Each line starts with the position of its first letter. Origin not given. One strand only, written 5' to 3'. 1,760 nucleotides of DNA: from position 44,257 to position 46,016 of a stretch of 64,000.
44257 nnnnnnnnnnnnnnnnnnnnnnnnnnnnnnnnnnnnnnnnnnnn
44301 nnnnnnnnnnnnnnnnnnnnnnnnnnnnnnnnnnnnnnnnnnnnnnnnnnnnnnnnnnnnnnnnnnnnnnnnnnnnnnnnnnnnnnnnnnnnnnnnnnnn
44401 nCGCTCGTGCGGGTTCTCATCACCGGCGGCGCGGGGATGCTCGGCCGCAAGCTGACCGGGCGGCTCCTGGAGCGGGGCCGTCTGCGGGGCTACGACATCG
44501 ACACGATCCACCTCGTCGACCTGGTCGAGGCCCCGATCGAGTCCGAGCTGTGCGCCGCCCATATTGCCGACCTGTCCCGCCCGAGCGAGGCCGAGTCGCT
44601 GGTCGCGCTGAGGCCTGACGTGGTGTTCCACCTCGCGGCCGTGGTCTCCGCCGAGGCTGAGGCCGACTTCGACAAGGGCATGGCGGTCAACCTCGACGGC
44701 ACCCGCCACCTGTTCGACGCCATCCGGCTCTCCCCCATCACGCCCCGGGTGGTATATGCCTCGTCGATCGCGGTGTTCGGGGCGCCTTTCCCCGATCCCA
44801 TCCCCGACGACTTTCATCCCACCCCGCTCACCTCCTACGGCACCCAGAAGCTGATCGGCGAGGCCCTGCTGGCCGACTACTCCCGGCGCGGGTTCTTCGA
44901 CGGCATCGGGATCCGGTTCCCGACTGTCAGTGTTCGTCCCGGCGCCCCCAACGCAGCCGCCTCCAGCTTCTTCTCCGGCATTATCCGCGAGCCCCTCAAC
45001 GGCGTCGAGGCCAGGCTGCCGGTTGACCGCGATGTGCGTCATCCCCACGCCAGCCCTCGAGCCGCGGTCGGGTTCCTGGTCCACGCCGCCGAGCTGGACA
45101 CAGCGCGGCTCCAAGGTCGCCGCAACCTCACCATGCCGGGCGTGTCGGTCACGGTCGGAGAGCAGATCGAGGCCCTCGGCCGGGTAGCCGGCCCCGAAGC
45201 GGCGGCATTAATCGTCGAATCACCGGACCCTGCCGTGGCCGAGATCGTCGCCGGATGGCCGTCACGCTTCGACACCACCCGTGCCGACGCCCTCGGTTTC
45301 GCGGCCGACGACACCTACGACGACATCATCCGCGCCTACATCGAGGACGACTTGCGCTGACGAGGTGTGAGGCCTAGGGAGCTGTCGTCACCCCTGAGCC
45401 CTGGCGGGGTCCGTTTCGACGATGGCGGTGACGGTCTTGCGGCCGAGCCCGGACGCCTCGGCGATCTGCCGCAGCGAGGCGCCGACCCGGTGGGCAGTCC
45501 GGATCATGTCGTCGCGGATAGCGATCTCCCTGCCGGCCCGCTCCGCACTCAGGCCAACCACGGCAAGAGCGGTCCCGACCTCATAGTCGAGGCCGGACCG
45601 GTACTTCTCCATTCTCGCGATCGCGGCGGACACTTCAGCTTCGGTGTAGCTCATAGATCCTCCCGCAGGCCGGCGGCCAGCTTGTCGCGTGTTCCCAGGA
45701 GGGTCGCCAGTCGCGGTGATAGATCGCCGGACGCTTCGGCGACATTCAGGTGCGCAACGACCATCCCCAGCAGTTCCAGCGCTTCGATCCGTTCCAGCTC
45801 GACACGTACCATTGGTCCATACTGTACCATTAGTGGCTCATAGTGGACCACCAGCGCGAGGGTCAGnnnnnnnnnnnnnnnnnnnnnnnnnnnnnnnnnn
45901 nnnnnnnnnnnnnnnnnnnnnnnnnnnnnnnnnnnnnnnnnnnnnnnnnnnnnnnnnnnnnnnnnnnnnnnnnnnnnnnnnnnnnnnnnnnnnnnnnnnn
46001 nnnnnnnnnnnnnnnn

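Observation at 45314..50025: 4.6-kb methylamine-catabolism cassette bracketed by diverged direct repeats that duplicate the 3' end of the neighbouring gene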

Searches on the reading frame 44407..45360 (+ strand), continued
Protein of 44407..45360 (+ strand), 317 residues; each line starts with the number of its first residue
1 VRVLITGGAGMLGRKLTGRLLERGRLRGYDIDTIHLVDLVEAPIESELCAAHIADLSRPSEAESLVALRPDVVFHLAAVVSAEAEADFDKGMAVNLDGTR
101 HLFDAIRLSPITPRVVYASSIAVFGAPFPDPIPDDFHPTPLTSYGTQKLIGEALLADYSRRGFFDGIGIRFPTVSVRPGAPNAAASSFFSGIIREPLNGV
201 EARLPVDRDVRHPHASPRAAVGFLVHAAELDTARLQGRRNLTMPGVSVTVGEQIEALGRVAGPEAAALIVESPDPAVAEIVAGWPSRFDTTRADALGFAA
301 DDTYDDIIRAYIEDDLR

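Call 32: find_encoding_contigs(protein=P0004, flank=10000, max_places=3)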
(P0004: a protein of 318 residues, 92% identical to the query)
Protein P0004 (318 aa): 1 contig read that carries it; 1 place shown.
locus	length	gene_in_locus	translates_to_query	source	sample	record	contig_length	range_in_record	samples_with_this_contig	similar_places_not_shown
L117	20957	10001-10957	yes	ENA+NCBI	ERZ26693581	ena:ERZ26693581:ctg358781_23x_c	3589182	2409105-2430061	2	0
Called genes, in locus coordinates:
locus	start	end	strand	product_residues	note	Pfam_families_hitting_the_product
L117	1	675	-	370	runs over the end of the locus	PF02771:Acyl-CoA_dh_N, PF02770:Acyl-CoA_dh_M, PF00441:Acyl-CoA_dh_1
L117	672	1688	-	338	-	PF04909:Amidohydro_2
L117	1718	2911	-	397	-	PF01571:GCV_T, PF08669:GCV_T_C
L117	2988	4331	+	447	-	PF00355:Rieske, PF00848:Ring_hydroxyl_A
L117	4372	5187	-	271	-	PF00106:adh_short, PF01370:Epimerase (weak), PF08659:KR, PF13460:NAD_binding_10, PF13561:adh_short_C2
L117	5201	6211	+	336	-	PF01738:DLH, PF00326:Peptidase_S9 (faint)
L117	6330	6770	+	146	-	PF01475:FUR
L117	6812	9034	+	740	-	PF00141:peroxidase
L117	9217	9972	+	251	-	PF00106:adh_short, PF01370:Epimerase (faint), PF08659:KR, PF13561:adh_short_C2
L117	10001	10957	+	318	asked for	PF01073:3Beta_HSD, PF01370:Epimerase, PF04321:RmlD_sub_bind, PF07993:NAD_binding_4 (faint), PF16363:GDP_Man_Dehyd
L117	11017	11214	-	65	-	PF00313:CSD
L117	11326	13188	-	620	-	PF00920:ILVD_EDD_N, PF24877:ILV_EDD_C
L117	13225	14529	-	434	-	PF00266:Aminotran_5, PF22580:KYNU_C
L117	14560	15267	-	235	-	PF00005:ABC_tran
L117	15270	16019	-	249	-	PF00005:ABC_tran, PF13304:AAA_21 (faint), PF12399:BCA_ABC_TP_C (weak)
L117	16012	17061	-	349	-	PF02653:BPD_transp_2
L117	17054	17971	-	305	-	PF02653:BPD_transp_2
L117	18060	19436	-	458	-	PF13433:Peripla_BP_5, PF13458:Peripla_BP_6, PF01094:ANF_receptor (faint)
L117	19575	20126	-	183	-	PF06052:3-HAO, PF07883:Cupin_2 (weak)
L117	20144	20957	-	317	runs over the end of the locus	PF00701:DHDPS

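Call 39: search_protein_families(library=pfam, proteins=[L116:16260-16943:-], max_evalue=10)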
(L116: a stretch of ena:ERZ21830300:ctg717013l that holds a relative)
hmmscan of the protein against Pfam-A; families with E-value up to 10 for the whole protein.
L116:16260-16943:- (227 aa): 9 families
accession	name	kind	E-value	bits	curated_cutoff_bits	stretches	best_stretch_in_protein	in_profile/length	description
PF13419.12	HAD_2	-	3.5e-29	102.6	23.8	1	9-185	1-178/178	Haloacid dehalogenase-like hydrolase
PF00702.32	Hydrolase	-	3.1e-24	86.9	26.4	1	9-179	4-191/191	haloacid dehalogenase-like hydrolase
PF12710.13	HAD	-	3.8e-07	31.2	27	1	9-137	1-130/189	haloacid dehalogenase-like hydrolase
PF13344.12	Hydrolase_6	-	5e-07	30.1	27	2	90-152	16-76/101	Haloacid dehalogenase-like hydrolase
PF13242.12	Hydrolase_like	-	2.7e-05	24.4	22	1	144-203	4-67/75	HAD-hyrolase-like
PF17763.6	Asparaginase_C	-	0.0041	17.5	34.6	1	118-165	16-58/114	Glutaminase/Asparaginase C-terminal domain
PF01636.29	APH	-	0.075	13.2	23.2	1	89-159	36-106/239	Phosphotransferase enzyme family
PF12689.13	Acid_PPase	-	0.098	12.9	27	1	86-118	43-75/169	Acid Phosphatase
PF12962.12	DUF3851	-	0.1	13.4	23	1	84-132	8-56/126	Protein of unknown function (DUF3851)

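Call 40: search_protein_families(library=ncbifam, proteins=[window:44407-45360:+], max_evalue=0.01)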
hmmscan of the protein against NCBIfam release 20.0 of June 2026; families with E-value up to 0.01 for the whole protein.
window:44407-45360:+ (317 aa): 19 families
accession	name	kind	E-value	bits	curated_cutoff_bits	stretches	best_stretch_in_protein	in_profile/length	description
NF043036.1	ErythonDh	equivalog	2.8e-113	378.3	325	1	1-315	1-320/321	D-erythronate dehydrogenase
TIGR01214.1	rmlD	equivalog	1.9e-12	46.9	224.05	1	2-159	1-139/285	dTDP-4-dehydrorhamnose reductase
TIGR02197.1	heptose_epim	equivalog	6e-12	45.3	274.6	1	3-156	1-150/316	ADP-glyceromanno-heptose 6-epimerase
TIGR01179.1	galE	equivalog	1.5e-10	40.4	262.3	1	2-161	1-162/332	UDP-glucose 4-epimerase GalE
NF058621.1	DiazavRedAvaA7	equivalog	8.4e-09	35.5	400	1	1-135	1-128/304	3-diazoavenalumate denitrifying reductase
TIGR03466.1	HpnA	hypoth_equivalog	4.2e-08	32.5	367.65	1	1-139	1-132/327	hopanoid-associated sugar epimerase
NF042422.1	oxyalk_red_OleD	equivalog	5.4e-08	32.6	580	1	1-123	1-113/329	2-alkyl-3-oxoalkanoate reductase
NF047837.1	UDPAcbARedWbcJ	equivalog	1.7e-07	30.5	500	0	70-122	47-96/372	UDP-2-acetamido-2,6-beta-L-arabino-hexul-4-ose reductase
TIGR02622.1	CDP_4_6_dhtase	equivalog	7.9e-07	28.5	278.45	1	2-117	6-126/352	CDP-glucose 4,6-dehydratase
NF004520.0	PRK05865.1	equivalog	7.4e-06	24.1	1509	1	1-120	1-103/854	sugar epimerase family protein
NF005539.0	PRK07201.1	equivalog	2e-05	23.6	549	1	1-125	1-129/657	SDR family oxidoreductase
TIGR04180.1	EDH_00030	hypoth_equivalog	2.4e-05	23.6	475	1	3-159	1-160/297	NAD-dependent 4,6-dehydratase LegB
NF052578.1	StrlDmthSdmBMthl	equivalog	3.8e-05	23.6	600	1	1-126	1-119/328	sterol demethylase protein SdmB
NF041293.1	G6PDh_Azf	equivalog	6.2e-05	22.5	400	1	3-125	5-120/252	NAD-dependent glucose-6-phosphate dehydrogenase Azf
NF011728.1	PRK15181.1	equivalog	0.00018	20.6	760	1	4-189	19-210/348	Vi polysaccharide biosynthesis UDP-N-acetylglucosaminuronic acid C-4 epimerase TviC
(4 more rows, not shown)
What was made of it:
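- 44407..45360 (+): Full-length 'Epi' gene (317 aa), extended-SDR family, D-erythronate dehydrogenase equivalog; ends ...YIEDDLR-stop. NCBIfam NF043036 scores 378 bits against a cut-off of 325 (call 40).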

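Call 42: find_encoding_contigs(protein=P0019, flank=10000, max_places=2)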
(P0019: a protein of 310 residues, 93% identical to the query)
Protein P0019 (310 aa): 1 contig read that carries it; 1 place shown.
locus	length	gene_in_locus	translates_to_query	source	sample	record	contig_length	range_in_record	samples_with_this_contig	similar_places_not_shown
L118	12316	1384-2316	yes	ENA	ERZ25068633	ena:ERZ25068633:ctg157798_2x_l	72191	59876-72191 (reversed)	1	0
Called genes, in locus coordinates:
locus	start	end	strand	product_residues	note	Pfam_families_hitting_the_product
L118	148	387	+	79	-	-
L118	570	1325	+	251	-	PF00106:adh_short, PF08659:KR, PF13561:adh_short_C2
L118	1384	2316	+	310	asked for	PF01073:3Beta_HSD, PF01370:Epimerase, PF04321:RmlD_sub_bind, PF16363:GDP_Man_Dehyd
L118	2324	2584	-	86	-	-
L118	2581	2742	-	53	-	-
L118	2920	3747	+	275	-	PF00520:Ion_trans, PF07885:Ion_trans_2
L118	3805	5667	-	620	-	PF00920:ILVD_EDD_N, PF24877:ILV_EDD_C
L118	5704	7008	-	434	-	PF00266:Aminotran_5, PF22580:KYNU_C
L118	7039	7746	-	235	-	PF00005:ABC_tran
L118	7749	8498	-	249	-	PF00005:ABC_tran, PF13304:AAA_21 (faint), PF12399:BCA_ABC_TP_C (weak)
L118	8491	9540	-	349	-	PF02653:BPD_transp_2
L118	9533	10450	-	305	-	PF02653:BPD_transp_2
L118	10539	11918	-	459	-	PF13433:Peripla_BP_5, PF13458:Peripla_BP_6, PF01094:ANF_receptor (faint)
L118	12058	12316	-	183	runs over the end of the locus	PF06052:3-HAO, PF07883:Cupin_2 (weak)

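Call 43: find_encoding_contigs(protein=P0024, flank=10000, max_places=2)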
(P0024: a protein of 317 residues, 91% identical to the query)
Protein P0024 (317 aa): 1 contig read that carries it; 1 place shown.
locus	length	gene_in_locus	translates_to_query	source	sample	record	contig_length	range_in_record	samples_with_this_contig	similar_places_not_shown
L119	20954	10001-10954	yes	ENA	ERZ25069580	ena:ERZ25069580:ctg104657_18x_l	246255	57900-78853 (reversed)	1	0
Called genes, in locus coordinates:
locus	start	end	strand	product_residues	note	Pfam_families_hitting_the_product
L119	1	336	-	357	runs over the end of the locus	PF06032:S-Me-THD_N, PF20906:S-Me-THD_C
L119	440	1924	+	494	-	PF17853:GGDEF_2, PF13556:HTH_30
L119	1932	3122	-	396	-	PF01571:GCV_T, PF08669:GCV_T_C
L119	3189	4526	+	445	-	PF00355:Rieske, PF00848:Ring_hydroxyl_A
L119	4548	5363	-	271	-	PF00106:adh_short, PF08659:KR, PF13460:NAD_binding_10 (weak), PF13561:adh_short_C2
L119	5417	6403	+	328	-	PF01738:DLH, PF05448:AXE1 (faint), PF00326:Peptidase_S9 (faint)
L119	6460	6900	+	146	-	PF01475:FUR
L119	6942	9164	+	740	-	PF00141:peroxidase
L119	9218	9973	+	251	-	PF00106:adh_short, PF08659:KR, PF13561:adh_short_C2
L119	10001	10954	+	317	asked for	PF01073:3Beta_HSD, PF01370:Epimerase, PF04321:RmlD_sub_bind, PF07993:NAD_binding_4 (faint), PF16363:GDP_Man_Dehyd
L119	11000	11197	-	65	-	PF00313:CSD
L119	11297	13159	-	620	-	PF00920:ILVD_EDD_N, PF24877:ILV_EDD_C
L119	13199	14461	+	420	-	PF00067:p450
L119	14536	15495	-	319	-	PF00326:Peptidase_S9 (faint), PF00135:COesterase (faint), PF20434:BD-FAE, PF07859:Abhydrolase_3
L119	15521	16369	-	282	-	PF00296:Bac_luciferase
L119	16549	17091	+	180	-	-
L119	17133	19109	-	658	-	PF00909:Ammonium_transp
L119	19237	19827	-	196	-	PF03473:MOSC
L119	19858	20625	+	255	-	PF02585:PIG-L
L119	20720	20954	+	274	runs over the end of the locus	PF02548:Pantoate_transf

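Call 44: find_encoding_contigs(protein=P0005, flank=10000, max_places=2)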
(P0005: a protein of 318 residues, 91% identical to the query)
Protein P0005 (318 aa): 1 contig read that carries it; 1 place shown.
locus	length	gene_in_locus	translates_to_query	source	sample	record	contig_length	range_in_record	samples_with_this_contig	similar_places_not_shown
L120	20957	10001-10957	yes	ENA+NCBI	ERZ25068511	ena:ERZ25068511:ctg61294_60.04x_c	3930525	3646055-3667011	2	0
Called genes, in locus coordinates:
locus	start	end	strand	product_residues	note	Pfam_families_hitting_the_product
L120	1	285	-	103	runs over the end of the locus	-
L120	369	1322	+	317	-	-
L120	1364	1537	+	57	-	-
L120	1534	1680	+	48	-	-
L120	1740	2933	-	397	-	PF01571:GCV_T, PF08669:GCV_T_C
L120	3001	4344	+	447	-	PF00355:Rieske, PF00848:Ring_hydroxyl_A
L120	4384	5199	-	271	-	PF00106:adh_short, PF01370:Epimerase (weak), PF08659:KR, PF13460:NAD_binding_10, PF13561:adh_short_C2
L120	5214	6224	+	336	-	PF01738:DLH, PF05448:AXE1 (faint), PF00326:Peptidase_S9 (faint)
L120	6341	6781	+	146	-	PF01475:FUR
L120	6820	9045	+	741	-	PF00141:peroxidase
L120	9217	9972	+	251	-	PF00106:adh_short, PF08659:KR, PF13561:adh_short_C2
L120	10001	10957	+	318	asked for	PF01073:3Beta_HSD, PF01370:Epimerase, PF04321:RmlD_sub_bind, PF07993:NAD_binding_4 (faint), PF16363:GDP_Man_Dehyd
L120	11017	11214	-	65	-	PF00313:CSD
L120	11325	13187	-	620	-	PF00920:ILVD_EDD_N, PF24877:ILV_EDD_C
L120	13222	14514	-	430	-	PF00266:Aminotran_5, PF22580:KYNU_C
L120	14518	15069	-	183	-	PF06052:3-HAO, PF07883:Cupin_2 (weak)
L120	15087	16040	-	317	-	PF00701:DHDPS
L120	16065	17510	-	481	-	PF00171:Aldedh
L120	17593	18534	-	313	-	PF00126:HTH_1, PF03466:LysR_substrate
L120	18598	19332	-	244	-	PF00561:Abhydrolase_1, PF12697:Abhydrolase_6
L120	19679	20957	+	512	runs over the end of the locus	PF13458:Peripla_BP_6, PF01094:ANF_receptor (weak)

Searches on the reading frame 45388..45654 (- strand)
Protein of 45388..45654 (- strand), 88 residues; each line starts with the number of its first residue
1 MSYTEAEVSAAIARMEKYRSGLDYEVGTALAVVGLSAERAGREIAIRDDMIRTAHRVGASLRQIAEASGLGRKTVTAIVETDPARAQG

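Call 6: search_protein_families(library=pfam, proteins=[window:45388-45654:-])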
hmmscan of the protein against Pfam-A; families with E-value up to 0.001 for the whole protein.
window:45388-45654:- (88 aa): 0 families

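Call 39: search_protein_families(library=pfam, proteins=[window:45388-45654:-], max_evalue=10)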
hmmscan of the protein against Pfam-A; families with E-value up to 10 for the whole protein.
window:45388-45654:- (88 aa): 4 families
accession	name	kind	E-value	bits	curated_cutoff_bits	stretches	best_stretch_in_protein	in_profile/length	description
PF13384.12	HTH_23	-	0.015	15.5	24.6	1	51-79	11-38/50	Homeodomain-like domain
PF25787.1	HTH_SB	-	0.034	14.4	43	1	49-80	14-44/53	Sleeping Beauty transposase HTH domain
PF02796.21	HTH_7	-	0.13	12.8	23.8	1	51-75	14-38/45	Helix-turn-helix domain of resolvase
PF13412.12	HTH_24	-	0.13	12.3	21.9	1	58-80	17-39/48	Winged helix-turn-helix DNA-binding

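Call 40: search_protein_families(library=ncbifam, proteins=[window:45388-45654:-], max_evalue=0.01)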
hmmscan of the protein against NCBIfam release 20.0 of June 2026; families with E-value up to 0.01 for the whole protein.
window:45388-45654:- (88 aa): 0 families

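Call 59: search_protein_families(library=phrogs, proteins=[window:45388-45654:-], max_evalue=0.1)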
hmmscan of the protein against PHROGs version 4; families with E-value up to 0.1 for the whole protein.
window:45388-45654:- (88 aa): 3 families
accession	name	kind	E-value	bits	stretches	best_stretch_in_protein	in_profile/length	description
phrog_6223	-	transcription regulation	0.051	14.6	0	48-79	7-38/73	transcriptional repressor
phrog_836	-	transcription regulation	0.056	14.6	1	43-84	81-122/133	late transcriptional activator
phrog_141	-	head and packaging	0.07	13.5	1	53-80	11-37/183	terminase small subunit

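Call 60: search_solved_structures(query=window:45388-45654:-, max_evalue=1)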
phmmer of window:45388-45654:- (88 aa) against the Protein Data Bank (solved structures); distinct sequences matched with E-value up to 1: 4.
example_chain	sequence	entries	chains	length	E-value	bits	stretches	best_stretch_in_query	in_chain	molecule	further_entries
5cy1_A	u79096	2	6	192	0.44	14.4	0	35-86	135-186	Transposon Tn3 resolvase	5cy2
8w4b_A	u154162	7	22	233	0.91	13.4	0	11-43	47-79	Sigma non-opioid intracellular receptor 1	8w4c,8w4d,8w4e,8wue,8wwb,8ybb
7w2b_A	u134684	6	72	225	0.91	13.4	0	11-44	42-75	Sigma non-opioid intracellular receptor 1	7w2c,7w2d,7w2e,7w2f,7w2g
7w2h_A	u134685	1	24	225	0.95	13.3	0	11-44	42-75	Sigma non-opioid intracellular receptor 1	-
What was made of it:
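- On Site-specific integrative island (att-flanked): HTH88 has only sub-threshold HTH hits and no catalytic domain (calls 39, 60).
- HTH88 has a weak, sub-threshold resemblance to resolvase/HTH_23-type helix-turn-helix domains (calls 39, 60).
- Tried and rejected: Pfam, NCBIfam, PHROGs and PDB sequence searches gave nothing significant (calls 39, 40, 59, 60).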

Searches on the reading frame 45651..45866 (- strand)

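Call 39: search_protein_families(library=pfam, proteins=[window:45651-45866:-], max_evalue=10)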
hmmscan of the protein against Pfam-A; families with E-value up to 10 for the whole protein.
window:45651-45866:- (71 aa): 1 family
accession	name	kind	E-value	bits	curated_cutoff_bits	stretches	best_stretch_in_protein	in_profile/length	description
PF01499.21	Herpes_UL25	-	0.21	10.6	25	1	2-59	352-410/555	Herpesvirus UL25 family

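Call 40: search_protein_families(library=ncbifam, proteins=[window:45651-45866:-], max_evalue=0.01)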
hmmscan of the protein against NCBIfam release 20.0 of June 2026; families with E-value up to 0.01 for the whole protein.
window:45651-45866:- (71 aa): 0 families
